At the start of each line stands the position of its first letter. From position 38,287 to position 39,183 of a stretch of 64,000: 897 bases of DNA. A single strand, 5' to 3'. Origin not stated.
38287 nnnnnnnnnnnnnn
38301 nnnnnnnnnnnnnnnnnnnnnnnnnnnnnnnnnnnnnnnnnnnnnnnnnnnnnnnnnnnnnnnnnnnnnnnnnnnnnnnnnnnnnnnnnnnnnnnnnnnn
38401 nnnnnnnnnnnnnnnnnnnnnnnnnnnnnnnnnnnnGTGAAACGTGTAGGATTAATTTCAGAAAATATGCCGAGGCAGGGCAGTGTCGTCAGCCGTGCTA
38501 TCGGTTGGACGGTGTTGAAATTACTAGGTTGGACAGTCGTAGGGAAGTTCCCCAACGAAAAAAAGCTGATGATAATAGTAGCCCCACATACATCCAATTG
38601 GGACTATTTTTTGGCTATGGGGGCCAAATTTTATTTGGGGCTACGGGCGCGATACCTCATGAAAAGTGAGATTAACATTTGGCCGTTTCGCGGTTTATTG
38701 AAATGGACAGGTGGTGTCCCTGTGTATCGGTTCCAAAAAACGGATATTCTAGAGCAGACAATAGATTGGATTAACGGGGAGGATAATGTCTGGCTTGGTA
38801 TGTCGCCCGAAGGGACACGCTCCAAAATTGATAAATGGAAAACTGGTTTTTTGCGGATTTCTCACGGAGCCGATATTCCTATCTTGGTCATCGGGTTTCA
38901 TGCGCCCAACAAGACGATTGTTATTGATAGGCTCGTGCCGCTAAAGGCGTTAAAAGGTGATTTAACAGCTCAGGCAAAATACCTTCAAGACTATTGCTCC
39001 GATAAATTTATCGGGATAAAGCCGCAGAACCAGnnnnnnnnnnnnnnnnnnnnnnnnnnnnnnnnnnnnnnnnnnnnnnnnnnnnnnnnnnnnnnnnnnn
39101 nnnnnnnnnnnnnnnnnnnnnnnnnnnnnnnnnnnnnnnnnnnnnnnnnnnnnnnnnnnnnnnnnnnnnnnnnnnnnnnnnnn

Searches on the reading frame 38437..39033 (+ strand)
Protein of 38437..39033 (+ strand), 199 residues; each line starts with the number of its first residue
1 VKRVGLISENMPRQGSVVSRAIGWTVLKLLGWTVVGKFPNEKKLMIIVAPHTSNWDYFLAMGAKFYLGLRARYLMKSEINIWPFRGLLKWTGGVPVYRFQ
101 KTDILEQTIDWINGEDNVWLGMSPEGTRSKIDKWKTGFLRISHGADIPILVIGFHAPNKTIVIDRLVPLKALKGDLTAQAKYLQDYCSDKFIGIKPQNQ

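Call 3: search_protein_families(library=pfam, proteins=[window:38437-39033:+], max_evalue=0.01)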
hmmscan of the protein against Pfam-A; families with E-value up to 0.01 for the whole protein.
window:38437-39033:+ (199 aa): 1 family
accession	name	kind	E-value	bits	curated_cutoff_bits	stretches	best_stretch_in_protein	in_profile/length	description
PF01553.26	Acyltransferase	-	1.1e-09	38.6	23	1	42-152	13-129/132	Acyltransferase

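Call 4: search_protein_families(library=ncbifam, proteins=[window:38437-39033:+], max_evalue=0.01)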
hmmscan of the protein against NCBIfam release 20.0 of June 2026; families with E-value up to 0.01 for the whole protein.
window:38437-39033:+ (199 aa): 1 family
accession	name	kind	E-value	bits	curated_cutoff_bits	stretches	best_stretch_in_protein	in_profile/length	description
TIGR00530.1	AGP_acyltrn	subfamily_domain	5.1e-09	36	102.95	1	37-151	9-126/130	1-acylglycerol-3-phosphate O-acyltransferase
